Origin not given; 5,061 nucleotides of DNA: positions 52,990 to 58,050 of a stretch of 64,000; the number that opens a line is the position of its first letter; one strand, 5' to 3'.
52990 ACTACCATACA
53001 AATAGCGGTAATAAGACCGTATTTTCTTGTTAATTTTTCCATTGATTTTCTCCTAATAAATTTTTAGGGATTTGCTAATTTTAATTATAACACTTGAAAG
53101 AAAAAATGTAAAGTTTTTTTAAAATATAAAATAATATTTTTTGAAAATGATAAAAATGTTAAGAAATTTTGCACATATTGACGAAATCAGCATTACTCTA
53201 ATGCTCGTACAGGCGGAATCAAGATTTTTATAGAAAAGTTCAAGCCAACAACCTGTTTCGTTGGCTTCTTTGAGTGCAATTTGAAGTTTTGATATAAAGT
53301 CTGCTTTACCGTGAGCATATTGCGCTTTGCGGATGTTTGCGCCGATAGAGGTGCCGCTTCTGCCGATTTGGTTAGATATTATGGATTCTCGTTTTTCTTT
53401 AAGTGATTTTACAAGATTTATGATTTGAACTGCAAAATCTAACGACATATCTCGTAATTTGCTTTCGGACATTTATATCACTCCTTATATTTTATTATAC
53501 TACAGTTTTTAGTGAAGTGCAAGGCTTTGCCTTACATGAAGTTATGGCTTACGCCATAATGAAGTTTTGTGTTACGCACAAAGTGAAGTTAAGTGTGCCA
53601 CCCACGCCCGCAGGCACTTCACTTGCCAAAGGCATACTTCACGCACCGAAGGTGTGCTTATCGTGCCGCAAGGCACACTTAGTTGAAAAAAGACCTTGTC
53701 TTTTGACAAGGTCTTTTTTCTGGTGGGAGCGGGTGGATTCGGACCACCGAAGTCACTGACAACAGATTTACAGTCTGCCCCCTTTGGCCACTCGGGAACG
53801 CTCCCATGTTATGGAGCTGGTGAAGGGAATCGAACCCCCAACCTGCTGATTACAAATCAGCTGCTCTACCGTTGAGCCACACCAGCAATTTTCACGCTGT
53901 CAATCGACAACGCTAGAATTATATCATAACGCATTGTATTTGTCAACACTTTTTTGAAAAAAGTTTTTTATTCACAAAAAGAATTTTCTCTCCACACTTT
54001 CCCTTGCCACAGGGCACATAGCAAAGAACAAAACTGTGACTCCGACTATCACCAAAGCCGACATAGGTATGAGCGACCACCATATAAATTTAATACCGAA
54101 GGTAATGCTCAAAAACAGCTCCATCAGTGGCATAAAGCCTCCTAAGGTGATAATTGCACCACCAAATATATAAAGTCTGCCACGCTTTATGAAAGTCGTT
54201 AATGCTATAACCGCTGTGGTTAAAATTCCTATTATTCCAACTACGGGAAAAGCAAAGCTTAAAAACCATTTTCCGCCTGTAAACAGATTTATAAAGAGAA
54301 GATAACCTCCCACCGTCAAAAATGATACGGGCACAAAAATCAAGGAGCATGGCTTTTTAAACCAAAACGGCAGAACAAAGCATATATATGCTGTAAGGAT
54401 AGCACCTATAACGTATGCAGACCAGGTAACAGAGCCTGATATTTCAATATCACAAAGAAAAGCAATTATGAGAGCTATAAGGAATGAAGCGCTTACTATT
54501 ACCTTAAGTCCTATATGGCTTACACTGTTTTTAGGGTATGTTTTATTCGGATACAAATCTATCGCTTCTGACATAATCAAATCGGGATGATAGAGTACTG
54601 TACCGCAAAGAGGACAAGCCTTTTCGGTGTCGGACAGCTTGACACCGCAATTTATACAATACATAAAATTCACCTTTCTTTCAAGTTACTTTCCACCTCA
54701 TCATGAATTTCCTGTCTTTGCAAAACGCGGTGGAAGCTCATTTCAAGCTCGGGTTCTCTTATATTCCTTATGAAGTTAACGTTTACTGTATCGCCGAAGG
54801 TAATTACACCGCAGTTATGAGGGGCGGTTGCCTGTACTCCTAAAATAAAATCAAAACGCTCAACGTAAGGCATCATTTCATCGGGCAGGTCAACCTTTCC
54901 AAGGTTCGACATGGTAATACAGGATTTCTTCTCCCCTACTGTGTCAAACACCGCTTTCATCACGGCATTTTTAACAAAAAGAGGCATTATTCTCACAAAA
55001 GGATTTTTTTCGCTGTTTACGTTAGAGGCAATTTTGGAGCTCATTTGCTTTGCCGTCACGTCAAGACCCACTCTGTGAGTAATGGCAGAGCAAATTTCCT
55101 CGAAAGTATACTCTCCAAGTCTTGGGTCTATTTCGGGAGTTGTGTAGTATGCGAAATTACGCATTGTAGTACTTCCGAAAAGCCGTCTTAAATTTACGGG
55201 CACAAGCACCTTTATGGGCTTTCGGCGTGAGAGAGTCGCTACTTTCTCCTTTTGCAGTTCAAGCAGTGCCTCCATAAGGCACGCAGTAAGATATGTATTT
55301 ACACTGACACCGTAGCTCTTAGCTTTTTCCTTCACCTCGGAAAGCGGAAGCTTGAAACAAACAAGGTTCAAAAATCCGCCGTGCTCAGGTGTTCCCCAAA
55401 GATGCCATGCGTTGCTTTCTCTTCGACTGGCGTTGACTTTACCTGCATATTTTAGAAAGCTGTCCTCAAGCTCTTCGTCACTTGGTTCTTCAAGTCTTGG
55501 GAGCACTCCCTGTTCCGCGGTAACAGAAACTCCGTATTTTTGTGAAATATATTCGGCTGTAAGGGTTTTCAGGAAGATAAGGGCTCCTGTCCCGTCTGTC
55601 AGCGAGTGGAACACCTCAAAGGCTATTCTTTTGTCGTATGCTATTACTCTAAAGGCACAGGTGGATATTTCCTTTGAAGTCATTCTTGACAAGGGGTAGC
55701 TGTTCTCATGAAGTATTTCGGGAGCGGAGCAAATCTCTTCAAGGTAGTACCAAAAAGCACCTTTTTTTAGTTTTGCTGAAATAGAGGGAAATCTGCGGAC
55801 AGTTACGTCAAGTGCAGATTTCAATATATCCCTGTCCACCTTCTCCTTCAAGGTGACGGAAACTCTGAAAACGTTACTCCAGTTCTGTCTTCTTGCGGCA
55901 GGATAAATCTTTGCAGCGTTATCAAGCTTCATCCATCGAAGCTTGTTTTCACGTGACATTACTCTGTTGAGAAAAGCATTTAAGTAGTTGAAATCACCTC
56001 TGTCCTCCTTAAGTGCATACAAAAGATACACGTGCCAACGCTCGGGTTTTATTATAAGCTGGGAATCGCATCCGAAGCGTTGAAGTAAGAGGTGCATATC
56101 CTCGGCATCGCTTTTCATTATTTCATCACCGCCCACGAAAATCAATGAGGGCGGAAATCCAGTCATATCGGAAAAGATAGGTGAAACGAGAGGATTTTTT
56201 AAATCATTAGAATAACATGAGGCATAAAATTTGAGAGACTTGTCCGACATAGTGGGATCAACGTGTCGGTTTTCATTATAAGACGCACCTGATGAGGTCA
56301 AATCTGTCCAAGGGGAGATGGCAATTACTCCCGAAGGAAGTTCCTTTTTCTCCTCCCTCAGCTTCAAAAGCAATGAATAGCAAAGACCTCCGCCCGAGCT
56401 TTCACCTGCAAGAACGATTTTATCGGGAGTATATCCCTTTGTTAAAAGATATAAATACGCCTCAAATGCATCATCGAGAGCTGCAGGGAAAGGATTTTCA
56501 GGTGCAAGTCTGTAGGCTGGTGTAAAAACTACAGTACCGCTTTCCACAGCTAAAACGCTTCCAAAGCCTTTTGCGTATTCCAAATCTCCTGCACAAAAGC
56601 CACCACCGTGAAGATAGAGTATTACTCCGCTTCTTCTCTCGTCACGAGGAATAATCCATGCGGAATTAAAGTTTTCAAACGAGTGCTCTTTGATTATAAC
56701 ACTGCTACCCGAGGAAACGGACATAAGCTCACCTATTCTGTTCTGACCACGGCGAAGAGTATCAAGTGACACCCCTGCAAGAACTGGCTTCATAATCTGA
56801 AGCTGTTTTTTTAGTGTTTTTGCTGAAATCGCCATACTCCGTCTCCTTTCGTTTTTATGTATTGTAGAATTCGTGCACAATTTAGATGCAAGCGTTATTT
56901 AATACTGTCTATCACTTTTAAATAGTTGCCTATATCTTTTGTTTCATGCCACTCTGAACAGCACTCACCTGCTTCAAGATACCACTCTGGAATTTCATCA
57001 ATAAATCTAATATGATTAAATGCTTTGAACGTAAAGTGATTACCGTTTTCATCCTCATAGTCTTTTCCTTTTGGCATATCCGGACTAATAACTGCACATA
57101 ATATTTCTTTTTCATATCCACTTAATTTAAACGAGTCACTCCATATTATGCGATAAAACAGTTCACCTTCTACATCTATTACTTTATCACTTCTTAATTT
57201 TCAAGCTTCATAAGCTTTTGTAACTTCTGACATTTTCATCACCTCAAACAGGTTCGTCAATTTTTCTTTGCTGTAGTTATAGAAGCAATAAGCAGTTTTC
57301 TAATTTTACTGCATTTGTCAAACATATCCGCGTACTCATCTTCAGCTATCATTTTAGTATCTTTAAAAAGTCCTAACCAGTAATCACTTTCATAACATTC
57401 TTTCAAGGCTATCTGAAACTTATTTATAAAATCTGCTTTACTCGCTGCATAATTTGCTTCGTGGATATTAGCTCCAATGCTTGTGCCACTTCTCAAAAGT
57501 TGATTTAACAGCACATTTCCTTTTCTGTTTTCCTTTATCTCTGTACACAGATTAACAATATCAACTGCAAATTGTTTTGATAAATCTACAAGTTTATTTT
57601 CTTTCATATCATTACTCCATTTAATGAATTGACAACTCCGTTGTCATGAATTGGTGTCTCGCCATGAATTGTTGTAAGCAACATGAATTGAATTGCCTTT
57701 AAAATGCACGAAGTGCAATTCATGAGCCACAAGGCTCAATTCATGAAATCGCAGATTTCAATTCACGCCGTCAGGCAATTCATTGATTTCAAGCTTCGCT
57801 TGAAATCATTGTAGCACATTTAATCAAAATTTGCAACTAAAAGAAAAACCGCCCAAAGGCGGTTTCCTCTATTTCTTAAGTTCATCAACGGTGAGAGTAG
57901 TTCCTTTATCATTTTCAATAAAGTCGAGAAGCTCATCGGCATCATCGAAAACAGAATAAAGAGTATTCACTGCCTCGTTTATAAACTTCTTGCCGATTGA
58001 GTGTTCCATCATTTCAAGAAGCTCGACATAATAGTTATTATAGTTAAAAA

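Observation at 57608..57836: Hairpin ladder upstream of an intact four-helix-bundle (23S-IVS/Avd-like) gene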

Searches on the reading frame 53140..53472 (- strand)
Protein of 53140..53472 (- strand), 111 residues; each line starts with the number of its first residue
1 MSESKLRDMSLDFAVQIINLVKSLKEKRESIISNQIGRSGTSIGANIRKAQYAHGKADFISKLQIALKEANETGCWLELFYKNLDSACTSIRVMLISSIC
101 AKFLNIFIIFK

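Call 10: search_protein_families(library=pfam, proteins=[window:53140-53472:-])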
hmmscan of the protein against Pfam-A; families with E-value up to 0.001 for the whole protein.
window:53140-53472:- (111 aa): 1 family
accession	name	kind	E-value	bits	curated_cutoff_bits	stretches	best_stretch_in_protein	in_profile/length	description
PF05635.17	23S_rRNA_IVP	-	4.9e-19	69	33.8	1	6-82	5-81/106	23S rRNA-intervening sequence protein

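Call 11: search_protein_families(library=ncbifam, proteins=[window:53140-53472:-])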
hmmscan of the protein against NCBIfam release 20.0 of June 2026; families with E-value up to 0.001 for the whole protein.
window:53140-53472:- (111 aa): 2 families
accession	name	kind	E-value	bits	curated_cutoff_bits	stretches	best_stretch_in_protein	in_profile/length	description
TIGR02436.1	TIGR02436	subfamily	8.1e-22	77.5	24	1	9-82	4-77/109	four helix bundle protein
NF008911.0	PRK12275.1-2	subfamily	0.00067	20.1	137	1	9-75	12-78/118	hypothetical protein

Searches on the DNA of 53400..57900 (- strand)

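Call 12: search_rna_families(source=window, start=53400, end=57900, threshold=evalue, max_evalue=10)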
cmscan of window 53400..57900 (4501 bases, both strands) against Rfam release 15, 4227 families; matches with E-value up to 10: 10.
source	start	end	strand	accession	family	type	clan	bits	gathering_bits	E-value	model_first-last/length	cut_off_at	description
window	53815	53886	-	RF00005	tRNA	Gene; tRNA;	CL00001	72.1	29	5.7e-15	1-71/71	no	tRNA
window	53724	53805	-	RF00005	tRNA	Gene; tRNA;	CL00001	50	29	7e-09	1-71/71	no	tRNA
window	53611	53685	-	RF01706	Gut-1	Gene; sRNA;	-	42.7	50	3.4e-06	1-77/77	no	Gut-1 RNA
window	56539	56593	-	RF02418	Spd-sr07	Gene; sRNA;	-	31.8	55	0.053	1-63/63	no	Streptococcus sRNA Spd-sr07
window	57778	57872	+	RF00106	RNAI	Gene; antisense;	-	30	47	0.01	1-102/102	no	RNAI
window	56151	56187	-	RF01355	CRISPR-DR26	Gene; CRISPR;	-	22.7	39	1.5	1-25/25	no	CRISPR RNA direct repeat element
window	57794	57876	+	RF02059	STnc50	Gene; sRNA;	-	20.9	55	4.6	1-84/84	no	Salmonella enterica sRNA STnc40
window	56167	56248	+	RF00332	snoZ266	Gene; snRNA; snoRNA; CD-box;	-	19.4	43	6.7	1-90/90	no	Small nucleolar RNA Z266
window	57466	57572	+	RF04329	snoMe18S-C1367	Gene; snRNA; snoRNA; CD-box;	-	18.6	101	6.3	1-110/110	no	Drosophila C/D box small nucleolar RNA snoMe18S-C1367 family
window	53816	53886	-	RF01684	mascRNA-menRNA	Gene;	-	17.8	42.5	5.5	1-56/56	no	MALAT1-associated small cytoplasmic RNA/MEN beta RNA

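Call 13: search_rna_families(source=window, start=53480, end=53720, threshold=evalue, max_evalue=10, show_alignments=3)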
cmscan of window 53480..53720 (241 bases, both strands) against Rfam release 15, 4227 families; matches with E-value up to 10: 12.
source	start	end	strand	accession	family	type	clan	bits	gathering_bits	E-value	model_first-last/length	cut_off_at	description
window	53611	53685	-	RF01706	Gut-1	Gene; sRNA;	-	42.7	50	1.8e-07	1-77/77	no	Gut-1 RNA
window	53663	53717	+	RF02450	ncr1175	Gene; sRNA;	-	22.2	60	0.051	1-110/110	no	Bacillus sRNA ncr1175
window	53684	53720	-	RF02449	ncr1015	Gene; sRNA;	-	21.6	60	0.6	82-121/121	5'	Bacillus sRNA ncr1015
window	53683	53720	-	RF02064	STnc370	Gene; sRNA;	-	20.9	54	1.7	34-71/71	5'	Enterobacterial sRNA STnc370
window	53643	53720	+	RF02621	BSnc120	Gene; sRNA;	-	20.1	114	0.03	1-73/88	3'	Brucella sRNA 120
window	53677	53720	+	RF00979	mir-553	Gene; miRNA;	-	20.1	82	0.18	1-54/62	3'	mir-553 microRNA precursor family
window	53481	53560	-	RF02981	FTHFS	Cis-reg;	-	20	72.6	0.58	1-117/117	no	FTHFS RNA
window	53511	53624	+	RF01568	DdR18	Gene; snRNA; snoRNA; HACA-box;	-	19.3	80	0.64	1-147/147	no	Dictyostelium snoRNA DdR18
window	53631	53720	-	RF02589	Spy779816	Gene; sRNA;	-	16.6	67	2.8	1-88/88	no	S. pyogenes small RNA 779816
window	53687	53719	-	RF02438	SpF51_sRNA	Gene; sRNA;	-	14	50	5.1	1-45/45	no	Streptococcus sRNA SpF51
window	53671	53720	-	RF03581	mir-4878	Gene; miRNA;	-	13.4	100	5.5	18-73/73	5'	mir-4878 microRNA precursor family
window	53685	53720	-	RF02637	EF0408_EF0409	Gene; sRNA;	-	10.3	440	1.5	375-408/412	5'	Enterococcus sRNA EF0408_EF0409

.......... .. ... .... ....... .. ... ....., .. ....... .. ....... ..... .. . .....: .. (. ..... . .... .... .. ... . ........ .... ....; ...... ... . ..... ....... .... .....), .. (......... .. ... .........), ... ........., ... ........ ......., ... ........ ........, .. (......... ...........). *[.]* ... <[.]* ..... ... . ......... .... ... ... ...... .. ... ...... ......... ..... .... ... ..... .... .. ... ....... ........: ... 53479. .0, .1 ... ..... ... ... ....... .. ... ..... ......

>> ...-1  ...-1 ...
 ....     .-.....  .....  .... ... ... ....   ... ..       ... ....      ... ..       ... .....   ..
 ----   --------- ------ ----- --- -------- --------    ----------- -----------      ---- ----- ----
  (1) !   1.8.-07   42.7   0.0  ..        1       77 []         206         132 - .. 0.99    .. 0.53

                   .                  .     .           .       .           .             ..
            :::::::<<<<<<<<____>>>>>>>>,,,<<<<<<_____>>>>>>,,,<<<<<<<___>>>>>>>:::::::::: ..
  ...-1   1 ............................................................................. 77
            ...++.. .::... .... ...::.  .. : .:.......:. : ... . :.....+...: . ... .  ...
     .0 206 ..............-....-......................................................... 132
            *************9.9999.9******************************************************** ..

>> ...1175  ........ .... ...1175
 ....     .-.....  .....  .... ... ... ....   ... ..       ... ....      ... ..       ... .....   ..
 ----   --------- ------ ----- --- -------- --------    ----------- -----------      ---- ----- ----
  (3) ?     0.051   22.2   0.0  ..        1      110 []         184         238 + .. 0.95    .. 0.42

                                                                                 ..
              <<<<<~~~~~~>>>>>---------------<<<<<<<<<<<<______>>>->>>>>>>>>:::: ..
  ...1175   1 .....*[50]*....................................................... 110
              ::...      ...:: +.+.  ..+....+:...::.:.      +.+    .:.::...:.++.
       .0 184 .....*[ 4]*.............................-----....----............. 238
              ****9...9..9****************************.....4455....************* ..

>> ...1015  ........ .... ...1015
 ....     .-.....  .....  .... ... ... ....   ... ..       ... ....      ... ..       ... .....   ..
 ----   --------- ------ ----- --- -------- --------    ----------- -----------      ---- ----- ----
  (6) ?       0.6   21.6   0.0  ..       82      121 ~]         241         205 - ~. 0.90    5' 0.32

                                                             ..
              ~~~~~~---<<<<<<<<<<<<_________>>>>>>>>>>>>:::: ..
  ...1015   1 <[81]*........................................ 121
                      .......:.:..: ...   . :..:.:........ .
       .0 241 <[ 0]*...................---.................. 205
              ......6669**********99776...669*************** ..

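Call 14: search_rna_families(source=window, start=57590, end=57850, threshold=evalue, max_evalue=10, show_alignments=4)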
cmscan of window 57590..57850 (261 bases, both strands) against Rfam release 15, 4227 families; matches with E-value up to 10: 2.
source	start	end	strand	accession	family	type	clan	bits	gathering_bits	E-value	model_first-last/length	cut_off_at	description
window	57784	57806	-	RF04103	mir-8356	Gene; miRNA;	-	13.9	70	8.4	1-65/65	no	mir-8356 microRNA precursor family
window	57802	57850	+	RF01414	Dicty_Class_I_RNA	Gene;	-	13.8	41.5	7.5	1-46/56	3'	Class I RNA from Dictyostelium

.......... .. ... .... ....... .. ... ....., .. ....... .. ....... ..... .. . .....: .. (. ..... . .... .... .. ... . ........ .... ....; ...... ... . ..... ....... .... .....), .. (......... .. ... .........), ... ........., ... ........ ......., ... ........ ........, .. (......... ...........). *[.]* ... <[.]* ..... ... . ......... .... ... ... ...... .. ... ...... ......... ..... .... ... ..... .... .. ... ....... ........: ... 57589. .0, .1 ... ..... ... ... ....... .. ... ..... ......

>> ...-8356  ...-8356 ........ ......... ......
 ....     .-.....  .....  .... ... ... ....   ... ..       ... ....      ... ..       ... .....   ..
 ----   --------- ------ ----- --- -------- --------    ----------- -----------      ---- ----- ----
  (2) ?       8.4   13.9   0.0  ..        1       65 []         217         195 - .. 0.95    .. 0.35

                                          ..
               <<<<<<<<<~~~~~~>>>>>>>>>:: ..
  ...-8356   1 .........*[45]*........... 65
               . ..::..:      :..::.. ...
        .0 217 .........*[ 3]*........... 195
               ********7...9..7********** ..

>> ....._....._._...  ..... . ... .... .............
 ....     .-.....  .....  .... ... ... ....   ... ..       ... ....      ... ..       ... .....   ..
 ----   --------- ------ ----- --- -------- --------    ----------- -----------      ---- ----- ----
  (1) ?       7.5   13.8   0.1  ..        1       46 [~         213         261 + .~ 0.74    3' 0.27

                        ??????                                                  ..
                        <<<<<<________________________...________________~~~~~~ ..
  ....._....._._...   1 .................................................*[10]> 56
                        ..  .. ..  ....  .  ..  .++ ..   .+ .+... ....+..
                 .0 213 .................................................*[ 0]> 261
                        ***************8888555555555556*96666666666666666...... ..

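Call 64: search_rna_families(sources=[L027, L065, L074, L080, L037, L019, L029, L227, L241, L256, L260, L286, L327, L010, L013], threshold=evalue, max_evalue=0.01, show_alignments=2)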
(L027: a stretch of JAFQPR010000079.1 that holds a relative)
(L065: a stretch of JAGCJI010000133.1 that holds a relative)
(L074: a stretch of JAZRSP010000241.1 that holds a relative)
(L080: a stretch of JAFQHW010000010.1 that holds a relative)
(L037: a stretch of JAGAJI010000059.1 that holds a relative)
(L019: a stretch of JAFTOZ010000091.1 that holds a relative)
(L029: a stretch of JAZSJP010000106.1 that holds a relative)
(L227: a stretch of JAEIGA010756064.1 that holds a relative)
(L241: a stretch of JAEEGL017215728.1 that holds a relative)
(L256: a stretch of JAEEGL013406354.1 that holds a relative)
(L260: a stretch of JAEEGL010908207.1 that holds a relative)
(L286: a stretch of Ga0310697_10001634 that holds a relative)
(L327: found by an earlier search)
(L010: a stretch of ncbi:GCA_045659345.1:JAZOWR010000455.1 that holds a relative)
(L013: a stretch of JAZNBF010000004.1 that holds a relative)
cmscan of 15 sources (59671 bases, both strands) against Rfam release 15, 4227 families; matches with E-value up to 0.01: 10.
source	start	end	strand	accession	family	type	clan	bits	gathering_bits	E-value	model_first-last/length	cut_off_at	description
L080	4945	5018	-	RF00005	tRNA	Gene; tRNA;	CL00001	64.5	29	9.7e-12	1-71/71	no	tRNA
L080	4852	4923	-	RF00005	tRNA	Gene; tRNA;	CL00001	64.2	29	1.1e-11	1-71/71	no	tRNA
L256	1707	1816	-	RF00515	PyrR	Cis-reg;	-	46.1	54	0.0036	1-115/115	no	PyrR binding site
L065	2170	2245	+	RF01706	Gut-1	Gene; sRNA;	-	44.9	50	1.3e-05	1-77/77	no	Gut-1 RNA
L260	39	111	+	RF01706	Gut-1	Gene; sRNA;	-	37.8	50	0.00081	1-77/77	no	Gut-1 RNA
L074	901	975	+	RF01706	Gut-1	Gene; sRNA;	-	35.6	50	0.0028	1-77/77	no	Gut-1 RNA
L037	1541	1609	+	RF01706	Gut-1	Gene; sRNA;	-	35.6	50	0.0028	1-77/77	no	Gut-1 RNA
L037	2321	2389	+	RF01706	Gut-1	Gene; sRNA;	-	35.6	50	0.0028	1-77/77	no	Gut-1 RNA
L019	2823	2891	+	RF01706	Gut-1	Gene; sRNA;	-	35.6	50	0.0028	1-77/77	no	Gut-1 RNA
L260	1452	1496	-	RF01706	Gut-1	Gene; sRNA;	-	33.6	50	0.0094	33-77/77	5'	Gut-1 RNA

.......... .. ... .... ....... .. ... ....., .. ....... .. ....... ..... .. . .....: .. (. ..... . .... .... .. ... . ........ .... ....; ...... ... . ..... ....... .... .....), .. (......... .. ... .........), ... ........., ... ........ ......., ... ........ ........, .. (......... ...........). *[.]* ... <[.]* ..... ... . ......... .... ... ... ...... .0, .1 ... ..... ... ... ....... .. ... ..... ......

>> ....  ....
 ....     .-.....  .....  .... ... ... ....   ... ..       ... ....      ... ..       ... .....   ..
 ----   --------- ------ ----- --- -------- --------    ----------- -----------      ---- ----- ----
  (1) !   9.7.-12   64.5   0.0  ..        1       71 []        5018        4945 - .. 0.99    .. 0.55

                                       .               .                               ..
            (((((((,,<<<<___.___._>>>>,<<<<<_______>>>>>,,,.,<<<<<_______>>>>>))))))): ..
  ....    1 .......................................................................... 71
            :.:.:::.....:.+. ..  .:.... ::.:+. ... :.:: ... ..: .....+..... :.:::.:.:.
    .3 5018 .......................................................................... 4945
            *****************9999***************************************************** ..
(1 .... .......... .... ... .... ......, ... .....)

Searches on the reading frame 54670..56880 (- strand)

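Call 10: search_protein_families(library=pfam, proteins=[window:54670-56880:-])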
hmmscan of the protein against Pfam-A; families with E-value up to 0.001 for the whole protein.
window:54670-56880:- (736 aa): 5 families
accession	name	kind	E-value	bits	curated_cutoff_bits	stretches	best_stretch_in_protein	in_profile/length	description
PF07859.19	Abhydrolase_3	-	2.4e-47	161.9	25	1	87-286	1-209/210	alpha/beta hydrolase fold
PF10340.15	Say1_Mug180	-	8.3e-14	51.7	21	1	85-230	123-275/374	Steryl acetyl hydrolase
PF20434.5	BD-FAE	-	1.3e-11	44.9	26.8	1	81-180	10-114/215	BD-FAE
PF07247.17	AATase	-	4.5e-05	22.7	22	0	514-575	278-343/500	Alcohol acetyltransferase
PF00135.34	COesterase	-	0.00049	19.6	27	0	81-126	100-143/515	Carboxylesterase family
